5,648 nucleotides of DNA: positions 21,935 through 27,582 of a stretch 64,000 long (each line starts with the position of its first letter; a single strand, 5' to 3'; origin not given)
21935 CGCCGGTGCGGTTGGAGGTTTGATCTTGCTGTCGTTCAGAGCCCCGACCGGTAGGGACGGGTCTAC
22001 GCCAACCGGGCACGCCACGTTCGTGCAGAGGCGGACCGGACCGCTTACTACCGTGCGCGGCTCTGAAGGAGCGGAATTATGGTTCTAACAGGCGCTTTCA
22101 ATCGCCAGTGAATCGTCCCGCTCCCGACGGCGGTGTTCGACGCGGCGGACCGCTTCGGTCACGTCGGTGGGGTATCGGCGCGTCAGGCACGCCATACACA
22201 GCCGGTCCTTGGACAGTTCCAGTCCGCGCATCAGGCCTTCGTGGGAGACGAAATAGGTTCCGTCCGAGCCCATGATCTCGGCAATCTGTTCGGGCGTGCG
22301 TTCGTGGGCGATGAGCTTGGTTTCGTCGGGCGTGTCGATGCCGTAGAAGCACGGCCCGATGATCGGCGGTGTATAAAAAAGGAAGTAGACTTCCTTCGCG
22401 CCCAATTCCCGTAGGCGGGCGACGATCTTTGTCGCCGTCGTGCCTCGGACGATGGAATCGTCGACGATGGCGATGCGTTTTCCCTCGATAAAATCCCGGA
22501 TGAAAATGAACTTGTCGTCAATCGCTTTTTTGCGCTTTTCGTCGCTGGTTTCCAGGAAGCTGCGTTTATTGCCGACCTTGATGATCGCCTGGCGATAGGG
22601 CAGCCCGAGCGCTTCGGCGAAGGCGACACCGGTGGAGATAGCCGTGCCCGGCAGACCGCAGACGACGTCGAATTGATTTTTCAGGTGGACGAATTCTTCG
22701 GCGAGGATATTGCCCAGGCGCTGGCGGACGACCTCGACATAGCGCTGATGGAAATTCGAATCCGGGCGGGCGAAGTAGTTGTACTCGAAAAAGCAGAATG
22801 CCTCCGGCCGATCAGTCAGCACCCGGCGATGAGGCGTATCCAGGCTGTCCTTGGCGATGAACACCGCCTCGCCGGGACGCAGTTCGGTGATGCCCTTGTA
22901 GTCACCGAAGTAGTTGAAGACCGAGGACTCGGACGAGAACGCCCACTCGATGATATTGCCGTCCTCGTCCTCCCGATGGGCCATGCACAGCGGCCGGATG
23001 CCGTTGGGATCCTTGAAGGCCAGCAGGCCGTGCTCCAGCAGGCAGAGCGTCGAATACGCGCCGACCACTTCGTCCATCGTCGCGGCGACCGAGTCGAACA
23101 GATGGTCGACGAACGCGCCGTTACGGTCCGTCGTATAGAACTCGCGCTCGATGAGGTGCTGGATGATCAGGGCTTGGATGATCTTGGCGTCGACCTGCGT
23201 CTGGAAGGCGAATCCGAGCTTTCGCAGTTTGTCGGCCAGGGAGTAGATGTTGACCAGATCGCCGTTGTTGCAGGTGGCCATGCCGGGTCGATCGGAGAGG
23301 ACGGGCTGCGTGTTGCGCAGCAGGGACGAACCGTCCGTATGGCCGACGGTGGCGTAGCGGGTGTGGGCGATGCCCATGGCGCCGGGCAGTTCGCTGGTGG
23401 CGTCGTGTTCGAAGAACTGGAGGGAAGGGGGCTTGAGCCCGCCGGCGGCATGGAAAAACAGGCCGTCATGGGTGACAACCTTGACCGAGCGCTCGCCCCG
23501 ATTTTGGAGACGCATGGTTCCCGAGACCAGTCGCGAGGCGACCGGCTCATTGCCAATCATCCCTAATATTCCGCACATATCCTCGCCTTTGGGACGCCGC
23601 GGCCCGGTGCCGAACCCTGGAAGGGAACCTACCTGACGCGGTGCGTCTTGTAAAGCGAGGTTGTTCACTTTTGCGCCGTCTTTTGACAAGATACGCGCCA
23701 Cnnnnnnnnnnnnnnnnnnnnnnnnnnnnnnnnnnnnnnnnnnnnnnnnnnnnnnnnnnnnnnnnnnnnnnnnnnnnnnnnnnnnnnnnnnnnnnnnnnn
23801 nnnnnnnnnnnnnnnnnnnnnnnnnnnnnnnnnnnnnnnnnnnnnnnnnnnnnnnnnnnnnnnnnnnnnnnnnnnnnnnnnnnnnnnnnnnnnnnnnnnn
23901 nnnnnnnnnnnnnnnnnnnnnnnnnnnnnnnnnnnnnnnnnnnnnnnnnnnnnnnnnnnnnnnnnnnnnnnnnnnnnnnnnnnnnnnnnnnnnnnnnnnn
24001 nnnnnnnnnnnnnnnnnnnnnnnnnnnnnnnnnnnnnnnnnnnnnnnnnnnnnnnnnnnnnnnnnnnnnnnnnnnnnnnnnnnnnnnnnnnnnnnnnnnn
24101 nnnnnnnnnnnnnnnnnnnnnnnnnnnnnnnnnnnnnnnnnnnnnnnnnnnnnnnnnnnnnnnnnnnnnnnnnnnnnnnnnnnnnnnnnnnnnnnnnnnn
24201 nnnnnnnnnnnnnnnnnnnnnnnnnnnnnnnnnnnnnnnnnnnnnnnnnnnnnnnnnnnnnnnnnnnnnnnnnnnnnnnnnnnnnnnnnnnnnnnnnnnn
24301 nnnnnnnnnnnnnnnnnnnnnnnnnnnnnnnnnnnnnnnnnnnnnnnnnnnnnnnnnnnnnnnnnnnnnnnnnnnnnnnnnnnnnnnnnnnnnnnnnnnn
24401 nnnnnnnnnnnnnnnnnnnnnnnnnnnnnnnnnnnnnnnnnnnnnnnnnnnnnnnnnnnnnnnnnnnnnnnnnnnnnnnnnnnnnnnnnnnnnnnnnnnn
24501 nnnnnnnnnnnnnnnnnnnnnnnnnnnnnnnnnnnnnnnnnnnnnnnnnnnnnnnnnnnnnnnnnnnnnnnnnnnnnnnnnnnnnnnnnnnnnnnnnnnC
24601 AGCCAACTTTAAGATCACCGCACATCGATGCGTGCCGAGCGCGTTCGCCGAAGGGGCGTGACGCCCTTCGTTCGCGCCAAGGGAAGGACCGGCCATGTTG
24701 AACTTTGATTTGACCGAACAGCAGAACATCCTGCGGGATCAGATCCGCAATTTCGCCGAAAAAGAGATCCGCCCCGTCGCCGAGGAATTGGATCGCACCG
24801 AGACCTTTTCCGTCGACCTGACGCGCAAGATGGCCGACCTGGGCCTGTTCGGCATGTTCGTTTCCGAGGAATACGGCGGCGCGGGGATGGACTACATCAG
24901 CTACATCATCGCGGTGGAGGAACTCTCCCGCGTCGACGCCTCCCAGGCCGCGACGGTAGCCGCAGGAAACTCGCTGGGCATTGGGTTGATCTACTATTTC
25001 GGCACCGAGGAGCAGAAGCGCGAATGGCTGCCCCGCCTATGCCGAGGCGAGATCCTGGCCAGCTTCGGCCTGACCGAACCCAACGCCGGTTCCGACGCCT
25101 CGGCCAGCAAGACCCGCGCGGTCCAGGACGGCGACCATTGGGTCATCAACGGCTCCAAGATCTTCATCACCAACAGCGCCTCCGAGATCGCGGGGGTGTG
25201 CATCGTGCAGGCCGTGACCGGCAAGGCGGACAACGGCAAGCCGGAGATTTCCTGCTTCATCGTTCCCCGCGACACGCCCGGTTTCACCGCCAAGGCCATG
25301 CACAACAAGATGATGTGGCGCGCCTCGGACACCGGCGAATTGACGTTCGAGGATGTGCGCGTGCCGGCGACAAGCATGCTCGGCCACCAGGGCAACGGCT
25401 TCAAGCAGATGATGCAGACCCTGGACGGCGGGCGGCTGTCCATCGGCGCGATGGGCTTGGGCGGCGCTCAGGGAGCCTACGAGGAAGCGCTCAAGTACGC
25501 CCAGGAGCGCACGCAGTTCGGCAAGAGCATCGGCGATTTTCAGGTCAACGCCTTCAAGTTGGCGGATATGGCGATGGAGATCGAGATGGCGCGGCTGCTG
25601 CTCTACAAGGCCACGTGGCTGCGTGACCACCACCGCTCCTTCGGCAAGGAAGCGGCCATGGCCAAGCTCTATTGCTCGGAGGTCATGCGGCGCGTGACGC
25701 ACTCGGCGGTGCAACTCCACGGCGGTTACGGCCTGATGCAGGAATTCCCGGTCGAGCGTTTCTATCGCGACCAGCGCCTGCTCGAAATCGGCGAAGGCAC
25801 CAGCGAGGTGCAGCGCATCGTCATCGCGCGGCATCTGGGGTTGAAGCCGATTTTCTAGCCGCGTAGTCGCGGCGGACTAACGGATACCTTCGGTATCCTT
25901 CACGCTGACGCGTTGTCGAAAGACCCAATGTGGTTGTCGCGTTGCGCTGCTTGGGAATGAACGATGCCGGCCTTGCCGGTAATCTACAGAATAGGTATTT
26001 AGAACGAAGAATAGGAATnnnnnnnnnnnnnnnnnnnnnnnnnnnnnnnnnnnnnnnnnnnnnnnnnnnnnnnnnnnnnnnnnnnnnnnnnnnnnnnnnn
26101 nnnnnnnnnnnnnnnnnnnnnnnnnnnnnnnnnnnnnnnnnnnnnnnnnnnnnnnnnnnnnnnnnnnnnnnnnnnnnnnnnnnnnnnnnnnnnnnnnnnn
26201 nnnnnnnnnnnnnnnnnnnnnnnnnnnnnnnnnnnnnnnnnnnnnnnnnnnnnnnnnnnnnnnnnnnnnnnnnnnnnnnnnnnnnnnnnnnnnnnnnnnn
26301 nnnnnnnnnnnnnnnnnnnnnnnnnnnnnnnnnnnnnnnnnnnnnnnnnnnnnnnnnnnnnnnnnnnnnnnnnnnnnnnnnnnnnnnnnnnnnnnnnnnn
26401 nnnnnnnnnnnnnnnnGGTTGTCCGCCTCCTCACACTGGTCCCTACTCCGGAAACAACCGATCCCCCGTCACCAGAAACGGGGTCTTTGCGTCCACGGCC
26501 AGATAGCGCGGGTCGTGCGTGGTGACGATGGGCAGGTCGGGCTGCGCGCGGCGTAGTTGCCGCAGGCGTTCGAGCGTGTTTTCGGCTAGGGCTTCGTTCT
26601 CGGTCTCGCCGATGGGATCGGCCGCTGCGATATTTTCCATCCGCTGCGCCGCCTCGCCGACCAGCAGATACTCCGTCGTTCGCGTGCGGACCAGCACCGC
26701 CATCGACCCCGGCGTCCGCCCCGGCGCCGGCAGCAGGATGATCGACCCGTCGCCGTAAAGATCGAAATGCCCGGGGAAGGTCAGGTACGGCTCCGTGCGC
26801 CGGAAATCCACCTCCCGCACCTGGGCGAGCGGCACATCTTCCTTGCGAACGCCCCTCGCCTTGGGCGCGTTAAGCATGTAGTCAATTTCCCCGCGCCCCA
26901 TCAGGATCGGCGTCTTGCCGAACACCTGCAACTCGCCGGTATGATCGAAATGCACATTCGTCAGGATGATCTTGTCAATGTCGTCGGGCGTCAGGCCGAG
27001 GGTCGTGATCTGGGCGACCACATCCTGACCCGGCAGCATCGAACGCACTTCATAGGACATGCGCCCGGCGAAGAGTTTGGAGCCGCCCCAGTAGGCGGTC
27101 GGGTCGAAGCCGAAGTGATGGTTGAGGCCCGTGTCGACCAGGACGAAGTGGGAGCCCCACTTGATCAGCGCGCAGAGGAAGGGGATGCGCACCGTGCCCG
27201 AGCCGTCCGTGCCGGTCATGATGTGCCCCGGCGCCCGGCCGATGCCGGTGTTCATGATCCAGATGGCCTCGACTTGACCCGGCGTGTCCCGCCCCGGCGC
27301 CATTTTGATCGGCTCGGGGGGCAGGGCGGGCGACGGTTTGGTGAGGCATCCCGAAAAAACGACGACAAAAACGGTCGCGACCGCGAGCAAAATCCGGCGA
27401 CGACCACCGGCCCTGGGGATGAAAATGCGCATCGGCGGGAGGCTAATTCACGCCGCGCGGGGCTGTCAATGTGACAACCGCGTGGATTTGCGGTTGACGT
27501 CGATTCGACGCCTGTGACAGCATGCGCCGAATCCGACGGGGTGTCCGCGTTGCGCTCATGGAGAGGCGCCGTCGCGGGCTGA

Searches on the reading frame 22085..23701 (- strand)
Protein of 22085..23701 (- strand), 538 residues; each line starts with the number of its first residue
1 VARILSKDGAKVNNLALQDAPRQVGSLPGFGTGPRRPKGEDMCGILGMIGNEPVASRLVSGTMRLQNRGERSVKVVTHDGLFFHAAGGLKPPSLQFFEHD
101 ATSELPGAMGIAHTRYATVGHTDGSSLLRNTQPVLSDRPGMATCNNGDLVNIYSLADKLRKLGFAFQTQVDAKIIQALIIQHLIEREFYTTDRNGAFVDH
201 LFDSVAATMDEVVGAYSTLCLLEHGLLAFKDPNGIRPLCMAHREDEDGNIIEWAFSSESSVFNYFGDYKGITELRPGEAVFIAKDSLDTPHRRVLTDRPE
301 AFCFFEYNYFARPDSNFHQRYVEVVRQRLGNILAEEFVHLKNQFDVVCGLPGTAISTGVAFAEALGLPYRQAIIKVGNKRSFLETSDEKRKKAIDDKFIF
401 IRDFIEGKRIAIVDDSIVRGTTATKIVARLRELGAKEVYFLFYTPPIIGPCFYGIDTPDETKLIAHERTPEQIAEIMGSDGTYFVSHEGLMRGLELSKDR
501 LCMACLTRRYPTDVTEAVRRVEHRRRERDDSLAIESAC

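Call 42: search_protein_families(library=pfam, proteins=[window:22085-23701:-], max_evalue=0.01)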
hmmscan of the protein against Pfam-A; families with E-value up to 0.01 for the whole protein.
window:22085-23701:- (538 aa): 3 families
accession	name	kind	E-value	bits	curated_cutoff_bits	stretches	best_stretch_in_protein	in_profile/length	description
PF13522.11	GATase_6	-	2.7e-08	34.3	27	1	107-241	10-119/130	Glutamine amidotransferase domain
PF13537.11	GATase_7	-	4e-08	33.8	25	1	129-260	11-119/123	Glutamine amidotransferase domain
PF00156.33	Pribosyltran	-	0.002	17.9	26.3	1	331-438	17-118/158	Phosphoribosyl transferase domain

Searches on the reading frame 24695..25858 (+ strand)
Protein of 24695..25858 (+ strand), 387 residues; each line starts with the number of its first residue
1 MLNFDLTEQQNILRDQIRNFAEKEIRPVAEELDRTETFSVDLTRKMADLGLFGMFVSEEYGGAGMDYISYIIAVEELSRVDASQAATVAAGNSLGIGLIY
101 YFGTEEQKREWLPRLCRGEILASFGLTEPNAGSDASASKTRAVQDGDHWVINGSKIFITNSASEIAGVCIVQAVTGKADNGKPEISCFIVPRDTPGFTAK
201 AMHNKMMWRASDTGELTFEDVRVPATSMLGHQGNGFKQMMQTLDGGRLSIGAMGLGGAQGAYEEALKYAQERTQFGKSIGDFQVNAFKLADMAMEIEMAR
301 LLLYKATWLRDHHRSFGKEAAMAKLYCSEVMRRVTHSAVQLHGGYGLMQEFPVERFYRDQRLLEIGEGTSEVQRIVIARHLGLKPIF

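Call 97: search_protein_families(library=pfam, proteins=[window:24695-25858:+], max_evalue=0.001)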
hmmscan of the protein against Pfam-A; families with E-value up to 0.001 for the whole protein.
window:24695-25858:+ (387 aa): 5 families
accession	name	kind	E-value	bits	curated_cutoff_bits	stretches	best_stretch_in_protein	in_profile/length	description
PF00441.29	Acyl-CoA_dh_1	-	5.5e-54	182.8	22.4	1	233-381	1-149/150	Acyl-CoA dehydrogenase, C-terminal domain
PF02771.21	Acyl-CoA_dh_N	-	1.3e-40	138.7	22.9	1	7-119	1-113/113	Acyl-CoA dehydrogenase, N-terminal domain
PF02770.24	Acyl-CoA_dh_M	-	2.9e-24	85.5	33.3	1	123-221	1-97/97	Acyl-CoA dehydrogenase, middle domain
PF08028.16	Acyl-CoA_dh_2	-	3.6e-21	76.3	22.7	1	249-361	2-124/134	Acyl-CoA dehydrogenase, C-terminal domain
PF21343.2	ACAD9-ACADV_C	-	3.2e-05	24.7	27.8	1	274-341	27-95/120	ACAD9/ACADV, C-terminal domain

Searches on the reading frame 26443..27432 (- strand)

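Call 97: search_protein_families(library=pfam, proteins=[window:26443-27432:-], max_evalue=0.001)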
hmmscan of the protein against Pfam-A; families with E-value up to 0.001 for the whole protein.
window:26443-27432:- (329 aa): 1 family
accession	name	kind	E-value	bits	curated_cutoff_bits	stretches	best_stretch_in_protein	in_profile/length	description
PF00753.33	Lactamase_B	-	1.7e-12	48.1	22.7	1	95-306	16-196/196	Metallo-beta-lactamase superfamily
